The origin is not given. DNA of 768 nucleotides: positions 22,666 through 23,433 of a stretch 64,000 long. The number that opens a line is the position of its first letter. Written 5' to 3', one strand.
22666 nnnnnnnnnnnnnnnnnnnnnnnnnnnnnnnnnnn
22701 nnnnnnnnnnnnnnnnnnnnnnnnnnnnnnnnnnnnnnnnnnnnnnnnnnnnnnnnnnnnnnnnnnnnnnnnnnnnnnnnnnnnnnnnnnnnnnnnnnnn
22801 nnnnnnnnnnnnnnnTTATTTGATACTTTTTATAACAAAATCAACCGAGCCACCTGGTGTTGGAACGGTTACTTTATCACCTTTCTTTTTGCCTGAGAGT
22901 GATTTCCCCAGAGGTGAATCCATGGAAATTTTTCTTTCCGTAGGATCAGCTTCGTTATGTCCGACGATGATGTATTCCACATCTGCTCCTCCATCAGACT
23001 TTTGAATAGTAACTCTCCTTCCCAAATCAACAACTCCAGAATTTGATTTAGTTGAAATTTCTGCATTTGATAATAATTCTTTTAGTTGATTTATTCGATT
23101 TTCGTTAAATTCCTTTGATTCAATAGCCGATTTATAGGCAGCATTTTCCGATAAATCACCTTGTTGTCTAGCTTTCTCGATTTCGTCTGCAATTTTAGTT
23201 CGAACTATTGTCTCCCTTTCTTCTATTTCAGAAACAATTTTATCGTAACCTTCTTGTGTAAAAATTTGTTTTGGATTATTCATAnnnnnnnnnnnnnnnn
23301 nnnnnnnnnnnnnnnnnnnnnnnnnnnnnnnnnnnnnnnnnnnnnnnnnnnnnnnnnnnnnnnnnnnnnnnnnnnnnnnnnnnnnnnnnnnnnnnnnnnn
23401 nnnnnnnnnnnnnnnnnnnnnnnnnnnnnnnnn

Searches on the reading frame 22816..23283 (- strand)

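Call 13: search_protein_families(library=pfam, proteins=[window:22816-23283:-], max_evalue=0.001)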
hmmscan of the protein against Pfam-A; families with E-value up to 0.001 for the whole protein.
window:22816-23283:- (155 aa): 2 families
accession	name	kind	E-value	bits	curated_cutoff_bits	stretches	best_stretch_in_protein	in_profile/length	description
PF01272.25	GreA_GreB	-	8.1e-23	80.6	26.9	1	82-155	3-76/77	Transcription elongation factor, GreA/GreB, C-term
PF03449.20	GreA_GreB_N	-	1.4e-20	73.7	24.5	1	8-76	3-71/71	Transcription elongation factor, N-terminal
